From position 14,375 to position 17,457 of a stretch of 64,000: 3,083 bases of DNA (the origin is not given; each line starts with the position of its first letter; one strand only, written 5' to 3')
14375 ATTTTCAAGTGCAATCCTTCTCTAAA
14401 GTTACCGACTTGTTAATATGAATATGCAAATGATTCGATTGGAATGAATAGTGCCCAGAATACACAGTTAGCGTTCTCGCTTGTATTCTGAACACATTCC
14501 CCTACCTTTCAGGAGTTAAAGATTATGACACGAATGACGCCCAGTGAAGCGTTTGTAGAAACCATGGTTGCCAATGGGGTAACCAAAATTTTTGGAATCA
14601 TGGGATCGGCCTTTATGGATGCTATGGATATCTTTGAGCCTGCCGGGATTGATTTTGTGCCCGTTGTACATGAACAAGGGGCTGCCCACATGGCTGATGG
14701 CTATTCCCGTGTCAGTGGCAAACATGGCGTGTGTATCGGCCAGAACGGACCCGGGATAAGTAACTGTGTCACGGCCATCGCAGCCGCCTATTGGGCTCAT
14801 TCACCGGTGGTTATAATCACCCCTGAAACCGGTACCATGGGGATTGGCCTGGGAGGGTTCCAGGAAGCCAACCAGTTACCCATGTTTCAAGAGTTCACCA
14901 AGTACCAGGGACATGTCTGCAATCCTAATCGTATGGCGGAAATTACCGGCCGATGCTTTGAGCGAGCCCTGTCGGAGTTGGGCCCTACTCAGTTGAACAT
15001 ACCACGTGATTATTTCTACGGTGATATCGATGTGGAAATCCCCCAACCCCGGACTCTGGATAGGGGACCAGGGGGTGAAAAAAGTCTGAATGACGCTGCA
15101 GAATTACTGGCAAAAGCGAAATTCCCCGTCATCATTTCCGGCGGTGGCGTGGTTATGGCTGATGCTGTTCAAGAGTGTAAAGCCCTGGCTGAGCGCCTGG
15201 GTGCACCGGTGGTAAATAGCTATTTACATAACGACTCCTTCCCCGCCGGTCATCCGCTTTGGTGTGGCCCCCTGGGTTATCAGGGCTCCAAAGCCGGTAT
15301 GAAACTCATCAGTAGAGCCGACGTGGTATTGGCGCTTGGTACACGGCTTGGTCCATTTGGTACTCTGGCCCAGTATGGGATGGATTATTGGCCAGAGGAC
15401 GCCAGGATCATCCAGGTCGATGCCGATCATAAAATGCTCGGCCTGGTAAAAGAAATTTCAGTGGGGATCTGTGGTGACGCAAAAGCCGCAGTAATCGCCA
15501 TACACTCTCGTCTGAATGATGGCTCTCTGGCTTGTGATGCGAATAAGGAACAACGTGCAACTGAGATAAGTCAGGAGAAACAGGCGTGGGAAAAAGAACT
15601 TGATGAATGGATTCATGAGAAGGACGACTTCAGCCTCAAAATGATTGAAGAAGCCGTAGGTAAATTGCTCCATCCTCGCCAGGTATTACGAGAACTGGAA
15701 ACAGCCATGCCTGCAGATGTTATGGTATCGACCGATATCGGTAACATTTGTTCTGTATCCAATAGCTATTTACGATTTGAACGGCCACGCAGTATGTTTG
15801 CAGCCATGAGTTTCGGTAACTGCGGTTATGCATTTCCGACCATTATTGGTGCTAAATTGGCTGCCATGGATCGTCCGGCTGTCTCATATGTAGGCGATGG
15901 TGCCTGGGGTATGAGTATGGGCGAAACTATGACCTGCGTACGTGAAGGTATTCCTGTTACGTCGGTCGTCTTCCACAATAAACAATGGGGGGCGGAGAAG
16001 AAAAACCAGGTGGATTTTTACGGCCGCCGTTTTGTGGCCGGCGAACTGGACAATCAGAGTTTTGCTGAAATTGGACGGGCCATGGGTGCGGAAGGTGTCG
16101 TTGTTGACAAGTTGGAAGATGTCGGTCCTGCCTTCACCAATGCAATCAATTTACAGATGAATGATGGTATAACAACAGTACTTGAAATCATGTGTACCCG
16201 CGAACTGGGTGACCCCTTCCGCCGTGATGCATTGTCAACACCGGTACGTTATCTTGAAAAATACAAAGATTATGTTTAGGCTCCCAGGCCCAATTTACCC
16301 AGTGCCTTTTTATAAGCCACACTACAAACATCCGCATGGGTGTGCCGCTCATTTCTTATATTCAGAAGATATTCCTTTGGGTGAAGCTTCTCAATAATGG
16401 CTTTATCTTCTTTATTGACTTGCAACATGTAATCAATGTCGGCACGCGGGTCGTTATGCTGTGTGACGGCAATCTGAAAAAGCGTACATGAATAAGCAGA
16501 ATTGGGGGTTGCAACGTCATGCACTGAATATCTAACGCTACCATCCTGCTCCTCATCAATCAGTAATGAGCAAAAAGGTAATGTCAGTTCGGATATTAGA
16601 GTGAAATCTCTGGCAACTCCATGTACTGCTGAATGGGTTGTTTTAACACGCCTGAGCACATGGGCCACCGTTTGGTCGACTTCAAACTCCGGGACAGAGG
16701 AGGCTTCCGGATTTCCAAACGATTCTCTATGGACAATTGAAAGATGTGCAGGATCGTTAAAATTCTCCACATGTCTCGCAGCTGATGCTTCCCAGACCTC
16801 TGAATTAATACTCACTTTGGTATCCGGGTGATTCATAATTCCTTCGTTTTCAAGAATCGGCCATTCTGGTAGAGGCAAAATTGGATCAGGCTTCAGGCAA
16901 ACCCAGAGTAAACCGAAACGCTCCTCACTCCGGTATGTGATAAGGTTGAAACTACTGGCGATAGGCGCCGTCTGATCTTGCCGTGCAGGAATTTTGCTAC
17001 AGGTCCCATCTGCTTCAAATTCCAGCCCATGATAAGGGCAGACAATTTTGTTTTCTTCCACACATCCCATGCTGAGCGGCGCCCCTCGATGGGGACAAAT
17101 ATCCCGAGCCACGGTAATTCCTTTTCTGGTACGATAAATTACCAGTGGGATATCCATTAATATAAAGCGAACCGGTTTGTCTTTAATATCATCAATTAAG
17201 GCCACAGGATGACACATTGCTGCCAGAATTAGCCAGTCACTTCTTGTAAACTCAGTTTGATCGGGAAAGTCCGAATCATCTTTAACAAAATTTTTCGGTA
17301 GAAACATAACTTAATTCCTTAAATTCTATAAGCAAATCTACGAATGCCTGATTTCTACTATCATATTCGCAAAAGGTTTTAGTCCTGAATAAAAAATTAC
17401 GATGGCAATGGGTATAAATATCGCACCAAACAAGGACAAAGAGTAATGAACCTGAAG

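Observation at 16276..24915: Cluster of three short VanA/TsaM-type Rieske oxygenase alpha subunits with two MFS transporters and a TonB-dependent receptor, but no reductase or ferredoxin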

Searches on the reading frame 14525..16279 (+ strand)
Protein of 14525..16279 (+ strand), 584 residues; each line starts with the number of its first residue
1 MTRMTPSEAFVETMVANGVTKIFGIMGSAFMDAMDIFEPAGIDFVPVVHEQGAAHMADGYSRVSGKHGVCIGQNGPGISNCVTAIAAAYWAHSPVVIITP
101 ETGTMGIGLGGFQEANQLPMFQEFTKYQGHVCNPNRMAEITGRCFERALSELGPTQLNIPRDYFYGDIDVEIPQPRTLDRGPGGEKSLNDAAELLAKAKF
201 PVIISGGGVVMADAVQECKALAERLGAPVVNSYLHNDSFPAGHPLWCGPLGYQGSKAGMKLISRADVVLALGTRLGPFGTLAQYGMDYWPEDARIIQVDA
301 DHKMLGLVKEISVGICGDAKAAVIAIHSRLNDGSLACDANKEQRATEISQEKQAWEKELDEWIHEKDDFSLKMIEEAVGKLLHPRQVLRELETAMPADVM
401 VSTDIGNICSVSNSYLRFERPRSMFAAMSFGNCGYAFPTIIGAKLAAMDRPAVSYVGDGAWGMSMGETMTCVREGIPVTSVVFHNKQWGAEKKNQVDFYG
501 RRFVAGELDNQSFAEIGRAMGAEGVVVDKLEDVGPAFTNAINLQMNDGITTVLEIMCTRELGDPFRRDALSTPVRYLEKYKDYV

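Call 3: search_protein_families(library=pfam, proteins=[window:14525-16279:+])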
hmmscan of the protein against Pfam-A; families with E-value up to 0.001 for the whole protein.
window:14525-16279:+ (584 aa): 3 families
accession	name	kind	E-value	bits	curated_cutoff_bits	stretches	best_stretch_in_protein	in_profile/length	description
PF00205.28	TPP_enzyme_M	-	2.2e-37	128.3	30.4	1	189-323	2-134/137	Thiamine pyrophosphate enzyme, central domain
PF02775.26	TPP_enzyme_C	-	3.2e-33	115.1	21.9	1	404-548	1-145/151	Thiamine pyrophosphate enzyme, C-terminal TPP binding domain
PF02776.23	TPP_enzyme_N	-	2.9e-32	111.4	26.8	1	4-119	1-118/119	Thiamine pyrophosphate enzyme, N-terminal TPP binding domain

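Call 4: search_protein_families(library=ncbifam, proteins=[window:14525-16279:+])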
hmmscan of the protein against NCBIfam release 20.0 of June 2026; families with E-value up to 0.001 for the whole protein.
window:14525-16279:+ (584 aa): 51 families (the best 25 are shown)
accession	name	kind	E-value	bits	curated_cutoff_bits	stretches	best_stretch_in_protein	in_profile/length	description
TIGR03457.1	sulphoacet_xsc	equivalog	0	1027.8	676.4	1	3-580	1-579/579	sulfoacetaldehyde acetyltransferase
NF005713.0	PRK07525.1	subfamily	0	1009.8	620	1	2-584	4-589/592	sulfoacetaldehyde acetyltransferase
TIGR00118.1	acolac_lg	equivalog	1.7e-92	310.7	538.35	1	4-544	1-525/557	biosynthetic-type acetolactate synthase large subunit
NF004919.0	PRK06276.1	equivalog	1.1e-88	298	866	1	5-544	2-529/582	acetolactate synthase large subunit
NF004710.0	PRK06048.1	equivalog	3.7e-88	296.4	976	1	2-545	6-529/561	acetolactate synthase large subunit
NF006052.0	PRK08199.1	subfamily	3.1e-87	293.2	539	1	4-560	8-540/559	thiamine pyrophosphate protein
NF006122.0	PRK08266.1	subfamily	2.6e-84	283.6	571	1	1-544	1-515/543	hypothetical protein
NF005860.0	PRK07789.1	equivalog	3.3e-81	273.4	881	1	2-543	32-567/615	acetolactate synthase large subunit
NF006524.0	PRK08978.1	equivalog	2.5e-78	263.7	738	1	6-543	3-514/548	acetolactate synthase 2 catalytic subunit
NF005712.0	PRK07524.1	subfamily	6.9e-77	259.1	500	1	4-542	3-518/536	5-guanidino-2-oxopentanoate decarboxylase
NF005039.0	PRK06456.1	equivalog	3.6e-76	256.9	868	1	8-556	6-543/572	acetolactate synthase large subunit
NF005058.0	PRK06466.1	equivalog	1.4e-72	245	951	1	3-549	3-540/574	acetolactate synthase 3 large subunit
NF006319.0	PRK08527.1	equivalog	6.8e-70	236.1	905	1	1-545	1-530/565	acetolactate synthase large subunit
NF005651.0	PRK07418.1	subfamily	9.6e-70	235.4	942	1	3-544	18-550/617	acetolactate synthase large subunit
NF006016.1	PRK08155.1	equivalog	5e-67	226.6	870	1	3-543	2-522/554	acetolactate synthase large subunit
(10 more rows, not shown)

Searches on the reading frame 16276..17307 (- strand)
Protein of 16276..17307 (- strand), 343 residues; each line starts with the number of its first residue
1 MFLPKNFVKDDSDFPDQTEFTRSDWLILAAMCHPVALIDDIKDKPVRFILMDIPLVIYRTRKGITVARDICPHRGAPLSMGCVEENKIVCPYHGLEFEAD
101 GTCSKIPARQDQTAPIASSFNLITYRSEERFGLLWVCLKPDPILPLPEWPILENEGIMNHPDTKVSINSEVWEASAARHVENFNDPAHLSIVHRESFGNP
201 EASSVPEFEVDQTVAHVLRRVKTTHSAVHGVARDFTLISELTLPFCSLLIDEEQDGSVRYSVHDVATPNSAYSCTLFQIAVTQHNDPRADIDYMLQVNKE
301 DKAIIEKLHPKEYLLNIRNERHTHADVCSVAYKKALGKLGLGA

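Call 3: search_protein_families(library=pfam, proteins=[window:16276-17307:-])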
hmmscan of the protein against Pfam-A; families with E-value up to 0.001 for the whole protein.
window:16276-17307:- (343 aa): 2 families
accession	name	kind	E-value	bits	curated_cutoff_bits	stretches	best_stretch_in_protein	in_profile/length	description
PF00355.32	Rieske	-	1.6e-19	70.1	20.3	1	34-111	4-83/88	Rieske [2Fe-2S] domain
PF19112.6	VanA_C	-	8.3e-11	42.8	23.5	1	172-339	1-190/193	Vanillate O-demethylase oxygenase C-terminal domain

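Call 4: search_protein_families(library=ncbifam, proteins=[window:16276-17307:-])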
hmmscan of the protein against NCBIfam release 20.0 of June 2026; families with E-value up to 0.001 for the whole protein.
window:16276-17307:- (343 aa): 5 families
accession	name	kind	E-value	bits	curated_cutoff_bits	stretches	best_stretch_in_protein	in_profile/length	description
NF052579.1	BetMthstMoxSdmAMthl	equivalog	1.6e-14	53.6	600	1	46-194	33-179/351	4beta-methylsterol monooxygenase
NF041683.1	ant_diox_AndAb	equivalog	2.5e-07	30.9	150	1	33-95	3-67/100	anthranilate 1,2-dioxygenase ferredoxin subunit AndAb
NF058607.1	GlBtMonoOxGbcA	equivalog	4.5e-06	25.3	670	1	3-193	33-222/420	glycine betaine monooxygenase oxygenase subunit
NF007422.0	PRK09965.1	equivalog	0.00026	21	113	1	39-110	10-82/106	bifunctional 3-phenylpropionate/cinnamic acid dioxygenase ferredoxin subunit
TIGR03229.1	benzo_1_2_benA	equivalog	0.00079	18.4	780.95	0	53-121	62-130/433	benzoate 1,2-dioxygenase large subunit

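Call 17: search_solved_structures(query=window:16276-17307:-, max_evalue=0.001, show_alignments=2)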
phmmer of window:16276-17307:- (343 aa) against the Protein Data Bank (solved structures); distinct sequences matched with E-value up to 0.001: 17.
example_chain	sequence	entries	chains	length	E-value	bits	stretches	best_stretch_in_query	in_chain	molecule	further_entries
6wnc_A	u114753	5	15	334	2.6e-30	108.8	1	26-341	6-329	SxtDIOX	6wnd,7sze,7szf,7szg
6wn3_A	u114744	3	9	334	1.8e-29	106.1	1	26-272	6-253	SxtT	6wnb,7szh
6icp_A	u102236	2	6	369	1.6e-25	93.1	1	44-338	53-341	Methylxanthine N1-demethylase NdmA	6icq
6ick_A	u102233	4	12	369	3e-25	92.2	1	44-338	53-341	Methylxanthine N1-demethylase NdmA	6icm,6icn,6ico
6icl_A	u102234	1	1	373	2e-21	79.6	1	44-340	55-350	Methylxanthine N3-demethylase NdmB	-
3gb4_A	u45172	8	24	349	3.9e-18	68.8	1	34-194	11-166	DdmC | Dicamba O-demethylase, oxygenase component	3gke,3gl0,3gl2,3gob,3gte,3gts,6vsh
7fhr_A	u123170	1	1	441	3.4e-17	65.7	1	44-194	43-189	Putative Phthalate 4,5-dioxygenase, subunit alpha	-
7qwt_A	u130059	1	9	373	5.1e-15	58.5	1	51-197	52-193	Rieske (2Fe-2S) domain protein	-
9ina_A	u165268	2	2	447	2.1e-13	53.2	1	43-196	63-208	Rieske (2Fe-2S) domain protein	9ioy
7fjl_A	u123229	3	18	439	4e-10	42.4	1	34-195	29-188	Rieske (2Fe-2S) domain protein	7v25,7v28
4qdc_A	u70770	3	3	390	2.5e-08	36.5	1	32-194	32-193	3-ketosteroid 9alpha-hydroxylase oxygenase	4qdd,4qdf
2zyl_A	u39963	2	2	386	2e-07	33.6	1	39-193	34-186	POSSIBLE OXIDOREDUCTASE | 3-ketosteroid-9-alpha-monooxygenase oxygenase subunit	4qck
1z01_A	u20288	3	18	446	2.1e-07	33.5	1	33-218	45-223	2-oxo-1,2-dihydroquinoline 8-monooxygenase, oxygenase component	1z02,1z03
4qdf_B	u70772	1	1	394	5.3e-07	32.2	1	32-193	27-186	3-ketosteroid 9alpha-hydroxylase oxygenase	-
1vck_A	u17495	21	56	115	2.7e-05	26.6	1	53-117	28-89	ferredoxin component of carbazole | Ferredoxin CarAc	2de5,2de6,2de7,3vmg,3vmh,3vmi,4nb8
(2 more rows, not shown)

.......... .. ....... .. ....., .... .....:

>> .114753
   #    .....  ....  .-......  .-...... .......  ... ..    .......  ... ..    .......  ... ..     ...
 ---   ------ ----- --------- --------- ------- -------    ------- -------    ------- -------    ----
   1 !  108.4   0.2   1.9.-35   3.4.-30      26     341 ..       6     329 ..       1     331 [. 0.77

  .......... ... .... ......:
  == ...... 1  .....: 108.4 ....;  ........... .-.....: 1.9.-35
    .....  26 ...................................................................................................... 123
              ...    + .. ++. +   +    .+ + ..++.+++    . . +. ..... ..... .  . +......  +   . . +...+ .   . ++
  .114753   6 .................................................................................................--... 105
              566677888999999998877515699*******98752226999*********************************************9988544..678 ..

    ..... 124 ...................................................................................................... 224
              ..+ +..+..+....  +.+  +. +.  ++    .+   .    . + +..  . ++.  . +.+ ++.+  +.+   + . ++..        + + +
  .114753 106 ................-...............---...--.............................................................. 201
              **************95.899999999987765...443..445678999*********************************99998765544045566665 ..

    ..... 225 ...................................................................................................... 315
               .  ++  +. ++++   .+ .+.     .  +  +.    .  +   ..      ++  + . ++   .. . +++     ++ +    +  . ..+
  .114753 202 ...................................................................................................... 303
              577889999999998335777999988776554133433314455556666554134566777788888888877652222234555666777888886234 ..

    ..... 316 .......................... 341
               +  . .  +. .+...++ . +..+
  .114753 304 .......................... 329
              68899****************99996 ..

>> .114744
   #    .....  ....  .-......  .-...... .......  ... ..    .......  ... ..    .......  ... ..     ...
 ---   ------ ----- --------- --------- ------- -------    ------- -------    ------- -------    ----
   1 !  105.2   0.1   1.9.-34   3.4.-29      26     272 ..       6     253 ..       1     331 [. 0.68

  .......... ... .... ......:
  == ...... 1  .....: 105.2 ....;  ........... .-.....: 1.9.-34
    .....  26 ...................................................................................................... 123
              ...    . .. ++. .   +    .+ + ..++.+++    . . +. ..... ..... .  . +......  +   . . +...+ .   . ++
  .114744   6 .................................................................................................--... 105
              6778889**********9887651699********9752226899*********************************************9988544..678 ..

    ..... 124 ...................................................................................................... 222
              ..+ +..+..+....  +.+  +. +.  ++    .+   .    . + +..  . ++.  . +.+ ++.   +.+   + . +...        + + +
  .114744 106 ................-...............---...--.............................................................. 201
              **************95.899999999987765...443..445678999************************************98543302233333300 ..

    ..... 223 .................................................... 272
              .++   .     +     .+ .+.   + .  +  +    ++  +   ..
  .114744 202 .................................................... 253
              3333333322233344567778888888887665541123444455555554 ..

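Call 21: list_cluster_members(proteins=[P0001, window:16276-17307:-, window:22661-23716:+, window:18795-21176:-])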
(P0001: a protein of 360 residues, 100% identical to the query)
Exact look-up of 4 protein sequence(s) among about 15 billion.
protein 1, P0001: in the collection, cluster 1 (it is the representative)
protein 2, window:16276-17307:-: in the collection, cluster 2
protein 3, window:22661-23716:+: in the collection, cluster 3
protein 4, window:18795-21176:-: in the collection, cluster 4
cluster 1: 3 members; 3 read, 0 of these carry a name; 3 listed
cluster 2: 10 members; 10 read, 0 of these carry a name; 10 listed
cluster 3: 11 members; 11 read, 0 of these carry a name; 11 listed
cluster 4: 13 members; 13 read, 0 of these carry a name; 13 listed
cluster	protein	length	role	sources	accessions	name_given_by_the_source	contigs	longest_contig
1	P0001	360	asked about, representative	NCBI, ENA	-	-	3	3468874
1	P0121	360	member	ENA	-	-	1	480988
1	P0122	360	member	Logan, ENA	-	-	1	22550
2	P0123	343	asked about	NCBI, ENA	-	-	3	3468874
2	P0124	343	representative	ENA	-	-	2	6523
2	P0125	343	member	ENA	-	-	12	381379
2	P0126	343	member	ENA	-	-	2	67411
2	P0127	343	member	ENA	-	-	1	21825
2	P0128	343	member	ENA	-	-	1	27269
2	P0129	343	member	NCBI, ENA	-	-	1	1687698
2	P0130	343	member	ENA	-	-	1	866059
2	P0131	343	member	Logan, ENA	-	-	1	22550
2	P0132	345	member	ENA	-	-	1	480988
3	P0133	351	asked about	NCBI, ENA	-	-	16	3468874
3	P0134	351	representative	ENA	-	-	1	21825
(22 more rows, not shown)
